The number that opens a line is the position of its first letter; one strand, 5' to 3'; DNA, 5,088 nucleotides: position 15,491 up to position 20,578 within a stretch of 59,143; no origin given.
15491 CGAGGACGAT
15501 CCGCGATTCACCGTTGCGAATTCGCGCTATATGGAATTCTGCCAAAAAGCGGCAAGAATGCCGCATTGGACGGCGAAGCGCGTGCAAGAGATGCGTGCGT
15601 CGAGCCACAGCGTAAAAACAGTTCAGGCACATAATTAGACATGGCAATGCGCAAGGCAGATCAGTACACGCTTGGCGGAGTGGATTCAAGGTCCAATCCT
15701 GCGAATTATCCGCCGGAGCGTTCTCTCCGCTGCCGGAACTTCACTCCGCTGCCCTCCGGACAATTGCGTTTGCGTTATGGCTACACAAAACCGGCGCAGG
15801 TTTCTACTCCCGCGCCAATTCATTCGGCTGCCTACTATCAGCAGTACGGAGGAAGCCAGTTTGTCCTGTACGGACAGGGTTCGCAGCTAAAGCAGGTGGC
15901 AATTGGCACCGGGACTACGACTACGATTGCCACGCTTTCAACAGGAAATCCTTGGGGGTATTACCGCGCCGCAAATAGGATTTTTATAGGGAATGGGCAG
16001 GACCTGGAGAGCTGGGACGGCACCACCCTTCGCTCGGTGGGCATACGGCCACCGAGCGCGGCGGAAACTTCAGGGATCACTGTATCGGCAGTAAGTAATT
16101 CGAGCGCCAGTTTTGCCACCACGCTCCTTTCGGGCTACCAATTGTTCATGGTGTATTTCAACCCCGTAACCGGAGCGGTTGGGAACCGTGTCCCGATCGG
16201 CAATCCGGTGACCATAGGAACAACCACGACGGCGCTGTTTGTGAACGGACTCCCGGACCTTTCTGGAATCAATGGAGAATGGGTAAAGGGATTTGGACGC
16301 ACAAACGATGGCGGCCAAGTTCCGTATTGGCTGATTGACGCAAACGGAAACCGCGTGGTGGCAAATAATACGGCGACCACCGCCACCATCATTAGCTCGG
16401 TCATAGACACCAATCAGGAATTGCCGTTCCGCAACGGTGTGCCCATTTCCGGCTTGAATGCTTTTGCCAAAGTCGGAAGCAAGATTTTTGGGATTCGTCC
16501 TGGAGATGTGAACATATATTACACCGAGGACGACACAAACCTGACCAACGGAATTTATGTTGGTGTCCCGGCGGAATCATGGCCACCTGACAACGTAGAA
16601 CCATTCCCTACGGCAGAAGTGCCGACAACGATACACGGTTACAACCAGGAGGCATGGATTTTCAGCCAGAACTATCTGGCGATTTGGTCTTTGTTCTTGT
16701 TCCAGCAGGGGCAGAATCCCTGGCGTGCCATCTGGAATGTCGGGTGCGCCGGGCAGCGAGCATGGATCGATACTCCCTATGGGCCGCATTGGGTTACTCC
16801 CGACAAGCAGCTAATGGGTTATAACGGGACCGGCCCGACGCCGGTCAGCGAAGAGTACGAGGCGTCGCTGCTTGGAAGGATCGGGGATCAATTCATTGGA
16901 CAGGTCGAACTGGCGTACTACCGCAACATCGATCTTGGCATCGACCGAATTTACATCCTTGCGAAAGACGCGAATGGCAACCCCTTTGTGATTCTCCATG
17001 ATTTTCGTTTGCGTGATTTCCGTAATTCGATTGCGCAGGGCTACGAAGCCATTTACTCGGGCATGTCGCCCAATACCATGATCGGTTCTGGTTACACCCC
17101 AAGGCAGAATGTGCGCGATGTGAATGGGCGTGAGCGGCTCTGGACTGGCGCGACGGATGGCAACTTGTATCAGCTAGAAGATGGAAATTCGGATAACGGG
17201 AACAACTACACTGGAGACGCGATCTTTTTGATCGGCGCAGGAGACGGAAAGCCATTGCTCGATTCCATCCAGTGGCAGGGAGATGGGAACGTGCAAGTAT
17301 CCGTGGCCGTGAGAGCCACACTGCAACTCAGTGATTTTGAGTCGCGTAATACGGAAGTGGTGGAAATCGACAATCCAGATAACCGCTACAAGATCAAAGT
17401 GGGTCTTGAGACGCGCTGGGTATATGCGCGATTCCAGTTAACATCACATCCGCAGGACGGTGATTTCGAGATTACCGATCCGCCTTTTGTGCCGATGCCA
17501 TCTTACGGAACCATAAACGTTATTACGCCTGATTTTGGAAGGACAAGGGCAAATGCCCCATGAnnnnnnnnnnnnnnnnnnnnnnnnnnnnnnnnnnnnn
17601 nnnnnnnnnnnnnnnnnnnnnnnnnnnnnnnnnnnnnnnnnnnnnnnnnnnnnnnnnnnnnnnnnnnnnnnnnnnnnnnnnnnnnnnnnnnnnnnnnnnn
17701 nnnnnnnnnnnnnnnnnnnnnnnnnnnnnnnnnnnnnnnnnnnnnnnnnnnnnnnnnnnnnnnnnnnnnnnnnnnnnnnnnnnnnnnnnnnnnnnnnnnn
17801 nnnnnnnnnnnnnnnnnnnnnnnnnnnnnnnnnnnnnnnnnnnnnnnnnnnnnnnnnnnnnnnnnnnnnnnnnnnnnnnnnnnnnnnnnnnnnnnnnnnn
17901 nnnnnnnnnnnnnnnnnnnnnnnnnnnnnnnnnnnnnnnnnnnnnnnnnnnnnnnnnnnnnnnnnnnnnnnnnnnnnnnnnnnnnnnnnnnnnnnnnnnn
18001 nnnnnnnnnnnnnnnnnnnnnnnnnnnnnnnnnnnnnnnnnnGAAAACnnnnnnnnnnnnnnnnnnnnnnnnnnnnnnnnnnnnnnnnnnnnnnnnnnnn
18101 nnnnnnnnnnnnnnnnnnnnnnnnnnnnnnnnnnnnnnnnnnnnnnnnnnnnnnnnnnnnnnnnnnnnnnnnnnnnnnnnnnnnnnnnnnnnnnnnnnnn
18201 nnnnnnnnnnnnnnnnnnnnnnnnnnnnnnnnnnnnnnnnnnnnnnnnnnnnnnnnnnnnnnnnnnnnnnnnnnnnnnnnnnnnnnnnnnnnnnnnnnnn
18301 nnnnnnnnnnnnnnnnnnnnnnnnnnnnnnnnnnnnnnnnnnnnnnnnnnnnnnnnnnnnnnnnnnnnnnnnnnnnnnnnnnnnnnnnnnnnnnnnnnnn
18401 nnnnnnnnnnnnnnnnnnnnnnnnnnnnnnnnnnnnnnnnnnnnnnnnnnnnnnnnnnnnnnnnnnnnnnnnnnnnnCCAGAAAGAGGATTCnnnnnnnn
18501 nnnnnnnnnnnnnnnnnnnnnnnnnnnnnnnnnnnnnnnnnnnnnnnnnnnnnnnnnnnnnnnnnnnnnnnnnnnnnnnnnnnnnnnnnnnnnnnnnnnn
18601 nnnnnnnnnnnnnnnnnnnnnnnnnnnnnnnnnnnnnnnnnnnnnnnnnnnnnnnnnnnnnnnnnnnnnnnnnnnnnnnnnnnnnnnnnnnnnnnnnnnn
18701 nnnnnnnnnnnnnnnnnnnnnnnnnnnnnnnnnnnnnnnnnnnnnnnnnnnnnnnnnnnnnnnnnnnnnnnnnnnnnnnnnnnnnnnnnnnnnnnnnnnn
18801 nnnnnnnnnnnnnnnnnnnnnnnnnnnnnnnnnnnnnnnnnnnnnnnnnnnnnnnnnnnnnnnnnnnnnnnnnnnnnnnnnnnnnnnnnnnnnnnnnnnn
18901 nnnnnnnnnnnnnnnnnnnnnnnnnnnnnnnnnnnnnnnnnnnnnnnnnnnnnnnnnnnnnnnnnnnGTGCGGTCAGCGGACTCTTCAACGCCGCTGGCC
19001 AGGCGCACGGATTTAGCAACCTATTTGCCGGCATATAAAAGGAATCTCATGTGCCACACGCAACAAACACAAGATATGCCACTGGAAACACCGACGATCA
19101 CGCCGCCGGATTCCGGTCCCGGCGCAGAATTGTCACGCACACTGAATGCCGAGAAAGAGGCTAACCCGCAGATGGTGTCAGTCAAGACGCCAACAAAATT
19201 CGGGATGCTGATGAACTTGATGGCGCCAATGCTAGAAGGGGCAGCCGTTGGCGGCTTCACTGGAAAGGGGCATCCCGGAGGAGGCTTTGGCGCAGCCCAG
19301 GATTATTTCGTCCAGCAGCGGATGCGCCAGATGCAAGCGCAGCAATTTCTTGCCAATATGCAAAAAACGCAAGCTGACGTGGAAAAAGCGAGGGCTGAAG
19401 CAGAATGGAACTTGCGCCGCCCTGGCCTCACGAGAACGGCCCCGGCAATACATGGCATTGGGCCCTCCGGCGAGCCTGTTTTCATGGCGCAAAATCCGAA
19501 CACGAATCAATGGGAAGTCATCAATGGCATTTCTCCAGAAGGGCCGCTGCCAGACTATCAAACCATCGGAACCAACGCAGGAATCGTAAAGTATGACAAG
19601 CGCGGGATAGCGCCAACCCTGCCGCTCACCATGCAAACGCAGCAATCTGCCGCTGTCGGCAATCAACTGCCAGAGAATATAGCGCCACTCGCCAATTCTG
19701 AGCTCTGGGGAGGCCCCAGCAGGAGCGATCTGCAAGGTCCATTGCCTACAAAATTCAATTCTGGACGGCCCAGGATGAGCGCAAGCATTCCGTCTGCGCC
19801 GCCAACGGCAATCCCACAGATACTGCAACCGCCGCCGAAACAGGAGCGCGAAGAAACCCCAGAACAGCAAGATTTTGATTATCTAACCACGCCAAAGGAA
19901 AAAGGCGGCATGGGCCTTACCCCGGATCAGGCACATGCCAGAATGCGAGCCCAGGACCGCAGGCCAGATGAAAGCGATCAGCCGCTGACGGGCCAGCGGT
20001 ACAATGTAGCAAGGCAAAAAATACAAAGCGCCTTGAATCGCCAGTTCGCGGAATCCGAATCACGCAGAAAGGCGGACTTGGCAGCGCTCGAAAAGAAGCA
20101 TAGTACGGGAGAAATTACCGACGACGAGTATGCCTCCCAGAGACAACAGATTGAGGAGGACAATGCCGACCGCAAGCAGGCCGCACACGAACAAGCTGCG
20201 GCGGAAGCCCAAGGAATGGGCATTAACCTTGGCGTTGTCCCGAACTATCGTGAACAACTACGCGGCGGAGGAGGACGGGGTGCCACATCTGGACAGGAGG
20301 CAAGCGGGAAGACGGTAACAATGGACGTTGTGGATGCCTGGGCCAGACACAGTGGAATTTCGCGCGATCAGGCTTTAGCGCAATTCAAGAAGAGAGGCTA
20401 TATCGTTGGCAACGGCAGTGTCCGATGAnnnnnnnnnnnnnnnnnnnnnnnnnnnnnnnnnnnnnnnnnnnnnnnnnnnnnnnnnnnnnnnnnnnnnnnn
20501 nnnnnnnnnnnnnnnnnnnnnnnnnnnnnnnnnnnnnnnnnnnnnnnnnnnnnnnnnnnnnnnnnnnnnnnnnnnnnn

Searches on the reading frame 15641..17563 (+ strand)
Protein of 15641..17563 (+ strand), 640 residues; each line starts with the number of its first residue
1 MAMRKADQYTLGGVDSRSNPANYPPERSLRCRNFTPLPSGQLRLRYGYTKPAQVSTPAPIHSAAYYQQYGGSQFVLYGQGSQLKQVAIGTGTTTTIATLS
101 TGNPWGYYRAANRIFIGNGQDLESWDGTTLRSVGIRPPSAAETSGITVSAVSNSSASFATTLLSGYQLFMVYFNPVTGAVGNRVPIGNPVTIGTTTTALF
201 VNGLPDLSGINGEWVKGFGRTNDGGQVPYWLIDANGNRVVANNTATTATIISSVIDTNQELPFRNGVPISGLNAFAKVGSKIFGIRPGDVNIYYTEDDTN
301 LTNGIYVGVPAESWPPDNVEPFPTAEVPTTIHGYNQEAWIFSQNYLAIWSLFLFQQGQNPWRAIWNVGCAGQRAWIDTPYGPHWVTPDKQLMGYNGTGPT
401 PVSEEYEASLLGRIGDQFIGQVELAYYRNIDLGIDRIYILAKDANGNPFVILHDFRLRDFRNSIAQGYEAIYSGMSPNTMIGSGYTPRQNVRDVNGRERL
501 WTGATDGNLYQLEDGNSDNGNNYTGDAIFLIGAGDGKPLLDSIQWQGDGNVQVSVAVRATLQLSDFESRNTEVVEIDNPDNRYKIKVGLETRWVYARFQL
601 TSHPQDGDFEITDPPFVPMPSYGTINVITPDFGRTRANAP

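Call 7: search_protein_families(library=phrogs, proteins=[window:15641-17563:+], max_evalue=0.001)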
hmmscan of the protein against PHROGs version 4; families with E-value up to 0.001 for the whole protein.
window:15641-17563:+ (640 aa): 1 family
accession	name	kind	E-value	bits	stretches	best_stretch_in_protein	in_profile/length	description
phrog_5107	-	lysis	0.00016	21.2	0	11-134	13-141/533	amidase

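Call 23: search_protein_families(library=pfam, proteins=[window:15641-17563:+], max_evalue=0.01)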
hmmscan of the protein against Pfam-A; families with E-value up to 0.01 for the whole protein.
window:15641-17563:+ (640 aa): 0 families

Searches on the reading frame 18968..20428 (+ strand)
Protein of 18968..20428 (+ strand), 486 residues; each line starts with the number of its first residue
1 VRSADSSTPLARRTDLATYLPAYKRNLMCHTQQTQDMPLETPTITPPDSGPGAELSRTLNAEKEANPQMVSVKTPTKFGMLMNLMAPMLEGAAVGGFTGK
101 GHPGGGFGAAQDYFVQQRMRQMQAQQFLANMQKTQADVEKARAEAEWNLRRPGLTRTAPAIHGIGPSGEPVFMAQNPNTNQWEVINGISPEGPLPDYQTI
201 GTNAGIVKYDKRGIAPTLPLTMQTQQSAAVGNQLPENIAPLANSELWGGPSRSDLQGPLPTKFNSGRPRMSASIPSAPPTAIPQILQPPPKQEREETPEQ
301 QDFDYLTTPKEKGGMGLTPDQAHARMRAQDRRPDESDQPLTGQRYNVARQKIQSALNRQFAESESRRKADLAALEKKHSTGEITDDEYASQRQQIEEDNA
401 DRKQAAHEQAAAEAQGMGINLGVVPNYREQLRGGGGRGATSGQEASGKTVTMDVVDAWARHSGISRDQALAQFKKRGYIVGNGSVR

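Call 7: search_protein_families(library=phrogs, proteins=[window:18968-20428:+], max_evalue=0.001)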
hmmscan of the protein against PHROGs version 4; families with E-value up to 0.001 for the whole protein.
window:18968-20428:+ (486 aa): 0 families

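Call 23: search_protein_families(library=pfam, proteins=[window:18968-20428:+], max_evalue=0.01)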
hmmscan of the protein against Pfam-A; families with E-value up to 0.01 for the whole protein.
window:18968-20428:+ (486 aa): 1 family
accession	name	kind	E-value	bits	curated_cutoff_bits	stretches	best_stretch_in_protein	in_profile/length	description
PF09851.14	SHOCT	-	0.006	16.7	27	0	371-395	3-27/28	Short C-terminal domain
